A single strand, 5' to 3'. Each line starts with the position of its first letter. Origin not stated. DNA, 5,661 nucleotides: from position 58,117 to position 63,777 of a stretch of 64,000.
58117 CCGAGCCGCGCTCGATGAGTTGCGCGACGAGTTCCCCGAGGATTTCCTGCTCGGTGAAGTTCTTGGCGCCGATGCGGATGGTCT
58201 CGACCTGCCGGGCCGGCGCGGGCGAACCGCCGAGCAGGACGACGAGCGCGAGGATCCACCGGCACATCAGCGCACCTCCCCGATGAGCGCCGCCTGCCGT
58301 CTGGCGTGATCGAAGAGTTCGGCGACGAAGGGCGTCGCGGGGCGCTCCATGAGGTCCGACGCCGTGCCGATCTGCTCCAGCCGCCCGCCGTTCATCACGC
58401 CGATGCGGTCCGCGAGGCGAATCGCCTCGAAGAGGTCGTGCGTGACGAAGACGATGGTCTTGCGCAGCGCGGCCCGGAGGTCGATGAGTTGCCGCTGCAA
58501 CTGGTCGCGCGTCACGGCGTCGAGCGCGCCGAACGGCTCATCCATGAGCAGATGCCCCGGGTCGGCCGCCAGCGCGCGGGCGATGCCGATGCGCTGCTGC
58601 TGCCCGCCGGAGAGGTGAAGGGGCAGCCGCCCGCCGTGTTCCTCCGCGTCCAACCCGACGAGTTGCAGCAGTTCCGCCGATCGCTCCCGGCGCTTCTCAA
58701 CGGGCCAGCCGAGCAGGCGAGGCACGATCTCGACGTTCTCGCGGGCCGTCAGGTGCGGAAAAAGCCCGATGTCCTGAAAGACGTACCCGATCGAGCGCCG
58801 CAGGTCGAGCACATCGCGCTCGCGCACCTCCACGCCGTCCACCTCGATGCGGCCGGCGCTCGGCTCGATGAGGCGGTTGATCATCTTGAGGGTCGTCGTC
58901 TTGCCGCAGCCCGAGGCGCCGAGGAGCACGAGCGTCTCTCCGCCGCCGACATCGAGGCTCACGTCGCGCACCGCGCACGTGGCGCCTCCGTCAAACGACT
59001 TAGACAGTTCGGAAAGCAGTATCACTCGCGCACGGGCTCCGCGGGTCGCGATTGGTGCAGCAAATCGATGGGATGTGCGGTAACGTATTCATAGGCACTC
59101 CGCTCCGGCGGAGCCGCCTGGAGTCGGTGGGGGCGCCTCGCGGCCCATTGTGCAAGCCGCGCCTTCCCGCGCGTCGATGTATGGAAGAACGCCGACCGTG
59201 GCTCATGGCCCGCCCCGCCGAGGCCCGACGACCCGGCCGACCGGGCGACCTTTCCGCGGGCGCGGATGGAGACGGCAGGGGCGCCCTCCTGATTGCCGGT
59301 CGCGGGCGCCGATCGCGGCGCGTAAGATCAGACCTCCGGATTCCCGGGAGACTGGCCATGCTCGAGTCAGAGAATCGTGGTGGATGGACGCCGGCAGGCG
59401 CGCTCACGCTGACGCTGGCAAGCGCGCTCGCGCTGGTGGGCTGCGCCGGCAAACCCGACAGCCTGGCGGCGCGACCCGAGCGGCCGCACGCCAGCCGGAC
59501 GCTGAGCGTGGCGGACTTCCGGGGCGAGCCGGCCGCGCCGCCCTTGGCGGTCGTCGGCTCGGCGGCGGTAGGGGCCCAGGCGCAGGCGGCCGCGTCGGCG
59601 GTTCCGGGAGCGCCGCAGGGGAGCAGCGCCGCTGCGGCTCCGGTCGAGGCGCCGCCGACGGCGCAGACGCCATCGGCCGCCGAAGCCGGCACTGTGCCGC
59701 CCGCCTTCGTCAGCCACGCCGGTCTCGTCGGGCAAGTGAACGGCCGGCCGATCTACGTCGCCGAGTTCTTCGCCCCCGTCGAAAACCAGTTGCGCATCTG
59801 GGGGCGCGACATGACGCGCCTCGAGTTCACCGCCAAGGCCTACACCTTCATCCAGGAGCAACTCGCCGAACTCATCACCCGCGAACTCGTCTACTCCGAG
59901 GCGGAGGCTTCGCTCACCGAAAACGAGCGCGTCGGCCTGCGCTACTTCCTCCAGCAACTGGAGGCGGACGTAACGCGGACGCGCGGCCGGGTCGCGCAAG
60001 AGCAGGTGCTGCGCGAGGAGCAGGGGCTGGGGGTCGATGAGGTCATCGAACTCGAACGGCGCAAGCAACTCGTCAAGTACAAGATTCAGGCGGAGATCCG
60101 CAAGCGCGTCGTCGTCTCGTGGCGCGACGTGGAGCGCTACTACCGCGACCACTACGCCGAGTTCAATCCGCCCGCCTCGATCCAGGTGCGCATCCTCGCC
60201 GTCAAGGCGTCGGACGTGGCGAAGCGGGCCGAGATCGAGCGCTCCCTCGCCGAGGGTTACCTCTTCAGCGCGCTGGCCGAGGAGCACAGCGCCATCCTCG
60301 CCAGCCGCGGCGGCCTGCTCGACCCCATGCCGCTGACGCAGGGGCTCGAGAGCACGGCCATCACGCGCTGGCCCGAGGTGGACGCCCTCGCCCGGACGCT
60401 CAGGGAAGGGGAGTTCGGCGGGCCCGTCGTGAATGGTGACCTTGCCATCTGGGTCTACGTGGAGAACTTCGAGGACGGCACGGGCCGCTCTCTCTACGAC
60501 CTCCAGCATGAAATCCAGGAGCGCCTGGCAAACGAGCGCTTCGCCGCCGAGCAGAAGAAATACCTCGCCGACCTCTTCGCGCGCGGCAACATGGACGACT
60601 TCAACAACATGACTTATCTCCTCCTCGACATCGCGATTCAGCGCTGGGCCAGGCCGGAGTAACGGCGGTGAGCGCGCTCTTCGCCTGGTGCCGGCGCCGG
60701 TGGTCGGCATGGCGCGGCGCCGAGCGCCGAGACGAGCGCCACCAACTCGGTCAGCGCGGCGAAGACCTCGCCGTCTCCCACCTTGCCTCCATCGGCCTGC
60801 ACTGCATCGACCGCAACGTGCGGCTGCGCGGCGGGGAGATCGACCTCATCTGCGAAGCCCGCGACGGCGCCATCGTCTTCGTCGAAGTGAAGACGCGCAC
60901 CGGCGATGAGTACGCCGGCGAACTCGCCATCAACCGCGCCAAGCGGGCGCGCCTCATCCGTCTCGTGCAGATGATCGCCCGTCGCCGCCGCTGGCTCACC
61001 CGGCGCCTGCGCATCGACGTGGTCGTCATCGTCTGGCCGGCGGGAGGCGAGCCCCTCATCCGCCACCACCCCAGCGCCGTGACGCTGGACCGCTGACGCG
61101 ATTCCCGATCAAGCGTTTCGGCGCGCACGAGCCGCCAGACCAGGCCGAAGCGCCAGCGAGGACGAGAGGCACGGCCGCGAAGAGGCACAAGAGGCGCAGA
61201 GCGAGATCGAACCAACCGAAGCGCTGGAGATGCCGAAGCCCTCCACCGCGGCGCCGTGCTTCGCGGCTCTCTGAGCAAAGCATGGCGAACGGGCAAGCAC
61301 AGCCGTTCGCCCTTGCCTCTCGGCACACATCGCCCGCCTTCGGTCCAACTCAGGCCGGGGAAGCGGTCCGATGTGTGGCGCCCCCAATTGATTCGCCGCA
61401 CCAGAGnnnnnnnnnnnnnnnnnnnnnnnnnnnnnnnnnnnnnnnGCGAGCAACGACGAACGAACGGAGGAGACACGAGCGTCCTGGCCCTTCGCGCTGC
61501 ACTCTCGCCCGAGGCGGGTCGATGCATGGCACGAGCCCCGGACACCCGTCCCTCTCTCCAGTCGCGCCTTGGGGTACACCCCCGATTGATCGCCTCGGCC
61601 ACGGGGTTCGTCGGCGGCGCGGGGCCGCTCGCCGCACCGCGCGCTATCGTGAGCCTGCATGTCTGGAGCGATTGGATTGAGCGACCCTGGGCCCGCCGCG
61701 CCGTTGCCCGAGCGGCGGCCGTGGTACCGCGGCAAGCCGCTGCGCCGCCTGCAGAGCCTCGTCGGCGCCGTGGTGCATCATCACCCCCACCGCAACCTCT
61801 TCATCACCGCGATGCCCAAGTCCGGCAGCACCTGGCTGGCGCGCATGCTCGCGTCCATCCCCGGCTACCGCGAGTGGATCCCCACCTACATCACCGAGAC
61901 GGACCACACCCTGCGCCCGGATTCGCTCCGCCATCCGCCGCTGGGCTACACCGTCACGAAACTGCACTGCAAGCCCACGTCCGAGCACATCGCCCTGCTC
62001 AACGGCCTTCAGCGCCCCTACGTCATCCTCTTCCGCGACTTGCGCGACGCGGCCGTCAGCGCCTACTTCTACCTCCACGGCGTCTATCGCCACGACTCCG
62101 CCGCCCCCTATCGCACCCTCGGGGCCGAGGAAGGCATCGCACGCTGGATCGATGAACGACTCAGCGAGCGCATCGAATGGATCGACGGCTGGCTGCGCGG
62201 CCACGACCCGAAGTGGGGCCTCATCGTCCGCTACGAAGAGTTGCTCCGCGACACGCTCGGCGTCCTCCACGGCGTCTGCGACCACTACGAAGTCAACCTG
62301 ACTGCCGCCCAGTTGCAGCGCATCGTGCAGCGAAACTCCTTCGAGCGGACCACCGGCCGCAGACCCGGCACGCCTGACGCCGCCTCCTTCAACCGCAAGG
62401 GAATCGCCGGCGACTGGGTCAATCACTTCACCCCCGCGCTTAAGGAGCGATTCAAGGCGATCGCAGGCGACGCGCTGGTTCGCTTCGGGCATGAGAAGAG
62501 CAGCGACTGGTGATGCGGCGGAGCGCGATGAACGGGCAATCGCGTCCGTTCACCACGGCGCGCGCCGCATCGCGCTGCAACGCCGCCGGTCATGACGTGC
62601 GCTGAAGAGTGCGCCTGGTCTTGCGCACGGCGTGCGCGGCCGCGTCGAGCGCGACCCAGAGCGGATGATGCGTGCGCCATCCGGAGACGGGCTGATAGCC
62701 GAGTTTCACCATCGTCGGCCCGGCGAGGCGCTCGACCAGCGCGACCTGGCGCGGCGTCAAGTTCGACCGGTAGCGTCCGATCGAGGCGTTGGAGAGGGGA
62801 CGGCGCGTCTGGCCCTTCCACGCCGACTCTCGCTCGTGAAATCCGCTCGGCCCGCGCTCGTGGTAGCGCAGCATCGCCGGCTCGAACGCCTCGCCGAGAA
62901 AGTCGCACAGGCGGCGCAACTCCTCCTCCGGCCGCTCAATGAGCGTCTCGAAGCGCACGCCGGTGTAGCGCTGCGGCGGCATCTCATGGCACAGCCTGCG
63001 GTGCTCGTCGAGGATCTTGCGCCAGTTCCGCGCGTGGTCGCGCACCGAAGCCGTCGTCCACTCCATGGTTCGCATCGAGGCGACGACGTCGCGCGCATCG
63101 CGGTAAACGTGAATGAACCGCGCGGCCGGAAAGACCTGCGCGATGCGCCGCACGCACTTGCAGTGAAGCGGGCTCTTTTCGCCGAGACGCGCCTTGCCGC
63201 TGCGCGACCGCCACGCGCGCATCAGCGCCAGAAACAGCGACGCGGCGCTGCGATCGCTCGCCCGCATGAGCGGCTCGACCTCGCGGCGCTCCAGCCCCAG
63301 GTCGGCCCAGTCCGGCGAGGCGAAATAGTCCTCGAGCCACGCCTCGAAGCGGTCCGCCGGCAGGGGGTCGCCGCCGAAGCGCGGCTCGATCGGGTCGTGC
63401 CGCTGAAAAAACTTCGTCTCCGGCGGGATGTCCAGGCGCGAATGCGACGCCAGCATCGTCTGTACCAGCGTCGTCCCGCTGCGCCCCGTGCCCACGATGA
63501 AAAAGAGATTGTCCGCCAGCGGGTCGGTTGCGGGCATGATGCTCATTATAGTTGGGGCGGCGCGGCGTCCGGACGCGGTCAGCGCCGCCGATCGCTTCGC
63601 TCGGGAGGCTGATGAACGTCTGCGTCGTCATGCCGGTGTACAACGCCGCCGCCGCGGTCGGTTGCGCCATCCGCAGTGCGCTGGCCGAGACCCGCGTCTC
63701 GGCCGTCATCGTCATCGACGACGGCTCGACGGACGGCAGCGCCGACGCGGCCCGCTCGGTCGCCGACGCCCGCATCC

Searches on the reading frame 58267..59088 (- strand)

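Call 43: search_protein_families(library=pfam, proteins=[window:58267-59088:-], max_evalue=0.0001)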
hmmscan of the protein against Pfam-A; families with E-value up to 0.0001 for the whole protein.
window:58267-59088:- (273 aa): 2 families
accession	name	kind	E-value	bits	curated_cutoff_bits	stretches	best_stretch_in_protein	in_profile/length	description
PF00005.33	ABC_tran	-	3.7e-35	121.9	25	1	41-186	2-136/137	ABC transporter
PF13304.12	AAA_21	-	5.8e-05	23.7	27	0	102-220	185-301/304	AAA domain, putative AbiEii toxin, Type IV TA system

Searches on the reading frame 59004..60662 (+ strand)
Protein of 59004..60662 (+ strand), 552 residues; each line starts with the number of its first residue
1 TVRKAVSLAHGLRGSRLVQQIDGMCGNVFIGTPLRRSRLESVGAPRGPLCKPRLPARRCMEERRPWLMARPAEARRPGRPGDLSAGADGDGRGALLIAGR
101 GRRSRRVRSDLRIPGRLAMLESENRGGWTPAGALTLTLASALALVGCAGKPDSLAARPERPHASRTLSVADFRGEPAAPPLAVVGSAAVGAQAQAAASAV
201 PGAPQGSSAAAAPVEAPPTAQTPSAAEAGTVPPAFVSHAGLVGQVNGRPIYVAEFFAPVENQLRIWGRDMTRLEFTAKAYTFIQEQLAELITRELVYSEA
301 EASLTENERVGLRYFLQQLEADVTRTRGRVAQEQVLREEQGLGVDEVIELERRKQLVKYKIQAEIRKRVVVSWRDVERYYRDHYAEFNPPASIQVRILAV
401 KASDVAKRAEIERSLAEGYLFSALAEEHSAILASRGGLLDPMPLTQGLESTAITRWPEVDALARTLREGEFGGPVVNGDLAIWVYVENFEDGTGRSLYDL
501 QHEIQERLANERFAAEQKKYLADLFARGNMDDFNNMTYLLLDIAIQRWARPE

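Call 43: search_protein_families(library=pfam, proteins=[window:59004-60662:+], max_evalue=0.0001)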
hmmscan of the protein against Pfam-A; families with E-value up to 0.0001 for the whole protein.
window:59004-60662:+ (552 aa): 1 family
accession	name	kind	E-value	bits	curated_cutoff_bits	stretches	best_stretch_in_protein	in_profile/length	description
PF13145.12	Rotamase_2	-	8.3e-05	23.8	27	0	374-496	4-115/121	PPIC-type PPIASE domain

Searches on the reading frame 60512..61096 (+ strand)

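Call 43: search_protein_families(library=pfam, proteins=[window:60512-61096:+], max_evalue=0.0001)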
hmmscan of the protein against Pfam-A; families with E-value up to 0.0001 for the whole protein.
window:60512-61096:+ (194 aa): 2 families
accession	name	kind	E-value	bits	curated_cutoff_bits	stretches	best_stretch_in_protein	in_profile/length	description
PF02021.23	UPF0102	-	1.7e-19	70.4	23.6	1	83-173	1-80/80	Uncharacterised protein family UPF0102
PF08378.17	NERD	-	5.3e-06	27.4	22.1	1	80-137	2-64/111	Nuclease-related domain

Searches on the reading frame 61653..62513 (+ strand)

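Call 43: search_protein_families(library=pfam, proteins=[window:61653-62513:+], max_evalue=0.0001)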
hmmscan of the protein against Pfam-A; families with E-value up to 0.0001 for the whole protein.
window:61653-62513:+ (286 aa): 2 families
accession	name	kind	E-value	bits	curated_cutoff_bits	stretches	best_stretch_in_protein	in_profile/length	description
PF00685.33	Sulfotransfer_1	-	3.3e-22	79.5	22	1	48-275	3-251/255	Sulfotransferase domain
PF13469.12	Sulfotransfer_3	-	1.6e-11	45.3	27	0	123-216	127-214/216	Sulfotransferase family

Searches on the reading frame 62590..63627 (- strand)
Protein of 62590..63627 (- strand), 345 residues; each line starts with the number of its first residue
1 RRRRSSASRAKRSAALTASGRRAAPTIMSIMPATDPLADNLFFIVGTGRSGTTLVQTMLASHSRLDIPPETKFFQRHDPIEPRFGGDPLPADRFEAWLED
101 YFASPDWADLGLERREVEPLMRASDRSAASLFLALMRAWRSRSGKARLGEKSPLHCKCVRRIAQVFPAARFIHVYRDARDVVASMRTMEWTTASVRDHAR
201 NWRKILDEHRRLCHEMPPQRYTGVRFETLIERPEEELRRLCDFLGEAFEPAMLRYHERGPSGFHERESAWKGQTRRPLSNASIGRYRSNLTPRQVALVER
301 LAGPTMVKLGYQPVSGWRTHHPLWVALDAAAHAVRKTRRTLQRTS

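Call 43: search_protein_families(library=pfam, proteins=[window:62590-63627:-], max_evalue=0.0001)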
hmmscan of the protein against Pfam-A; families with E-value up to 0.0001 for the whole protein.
window:62590-63627:- (345 aa): 2 families
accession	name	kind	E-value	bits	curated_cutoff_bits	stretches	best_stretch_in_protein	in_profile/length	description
PF13469.12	Sulfotransfer_3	-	7.2e-39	134.7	27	1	42-249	2-215/216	Sulfotransferase family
PF00685.33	Sulfotransfer_1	-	1.4e-10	41.4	22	1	42-255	4-190/255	Sulfotransferase domain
